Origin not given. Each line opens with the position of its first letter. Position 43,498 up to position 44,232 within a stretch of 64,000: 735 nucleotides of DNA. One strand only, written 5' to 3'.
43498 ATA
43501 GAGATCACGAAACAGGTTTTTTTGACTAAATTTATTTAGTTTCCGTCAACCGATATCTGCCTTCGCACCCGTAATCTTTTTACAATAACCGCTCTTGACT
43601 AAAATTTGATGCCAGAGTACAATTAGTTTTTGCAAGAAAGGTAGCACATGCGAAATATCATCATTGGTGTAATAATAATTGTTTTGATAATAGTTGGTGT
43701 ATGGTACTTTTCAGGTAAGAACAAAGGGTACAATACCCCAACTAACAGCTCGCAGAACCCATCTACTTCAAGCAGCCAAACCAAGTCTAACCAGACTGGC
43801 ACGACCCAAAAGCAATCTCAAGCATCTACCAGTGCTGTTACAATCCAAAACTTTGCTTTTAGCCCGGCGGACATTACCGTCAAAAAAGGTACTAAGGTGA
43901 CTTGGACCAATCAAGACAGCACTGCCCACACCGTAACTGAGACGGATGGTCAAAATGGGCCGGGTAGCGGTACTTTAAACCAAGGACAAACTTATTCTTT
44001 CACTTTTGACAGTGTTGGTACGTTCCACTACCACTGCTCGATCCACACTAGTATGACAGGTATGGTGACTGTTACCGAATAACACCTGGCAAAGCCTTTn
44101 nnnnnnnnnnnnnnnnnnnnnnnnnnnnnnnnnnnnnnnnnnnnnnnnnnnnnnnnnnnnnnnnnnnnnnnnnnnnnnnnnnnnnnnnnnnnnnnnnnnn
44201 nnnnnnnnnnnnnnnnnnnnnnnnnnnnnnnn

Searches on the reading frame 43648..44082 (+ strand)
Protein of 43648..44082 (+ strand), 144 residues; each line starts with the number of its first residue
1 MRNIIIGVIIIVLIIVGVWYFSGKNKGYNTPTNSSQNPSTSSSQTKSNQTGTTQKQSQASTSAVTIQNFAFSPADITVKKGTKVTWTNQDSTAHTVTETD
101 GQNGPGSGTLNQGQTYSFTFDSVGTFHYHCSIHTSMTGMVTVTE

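Call 3: search_protein_families(library=pfam, proteins=[window:43648-44082:+], max_evalue=0.01)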
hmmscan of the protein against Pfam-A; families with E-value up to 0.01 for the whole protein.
window:43648-44082:+ (144 aa): 5 families
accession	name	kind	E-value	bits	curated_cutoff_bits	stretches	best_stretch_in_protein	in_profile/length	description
PF13473.12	Cupredoxin_1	-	2.5e-12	47.2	27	1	53-142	14-104/104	Cupredoxin-like domain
PF00127.26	Copper-bind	-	3e-11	44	21.2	1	64-142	7-98/99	Copper binding proteins, plastocyanin/azurin family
PF14991.11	MLANA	-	0.00014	22.5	27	1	5-58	30-83/117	Protein melan-A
PF21827.1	New_glue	-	0.00042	20.4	31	1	10-63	6-61/94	New glue protein family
PF20944.2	StcE_b-sandwich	-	0.0019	18.6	27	0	91-122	33-66/75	Metalloprotease StcE, beta-sandwich domain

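Call 6: search_protein_families(library=ncbifam, proteins=[window:43648-44082:+], max_evalue=0.01)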
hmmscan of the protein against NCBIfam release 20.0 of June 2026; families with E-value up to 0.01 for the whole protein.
window:43648-44082:+ (144 aa): 10 families
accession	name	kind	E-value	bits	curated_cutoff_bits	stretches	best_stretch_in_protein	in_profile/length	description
TIGR02657.1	amicyanin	equivalog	7.2e-13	48.7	110.2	1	64-142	1-82/83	amicyanin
TIGR03102.1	halo_cynanin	subfamily_domain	5.7e-12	45.7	93.8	1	65-142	33-114/115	halocyanin domain-containing protein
TIGR02656.1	cyanin_plasto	equivalog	8.6e-09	35.7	87.85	1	69-142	12-98/99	plastocyanin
TIGR03593.1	yidC_nterm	equivalog_domain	9e-05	22.2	58.25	1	2-78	2-78/363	membrane protein insertase YidC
TIGR02375.1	pseudoazurin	equivalog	0.00014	21.6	109.85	1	69-142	10-83/116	pseudoazurin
NF042931.1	SAG1386_EF1546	equivalog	0.00038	20.6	80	1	5-82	36-118/158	SAG1386/EF1546 family surface-associated protein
NF002356.0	PRK01318.2-3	equivalog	0.00072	18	460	1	2-70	3-74/627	membrane protein insertase YidC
NF038218.1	IcmG_DotF_IVB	equivalog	0.00073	19.3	200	1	2-68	49-112/266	type IVB secretion system protein IcmG/DotF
NF011732.0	PRK15185.1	equivalog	0.0071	15.7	354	1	32-96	8-72/309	transcriptional regulator HilD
TIGR03931.1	T7SS_Rv3446c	hypoth_equivalog_domain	0.0096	16.3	47.6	0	8-100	7-93/194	type VII secretion-associated protein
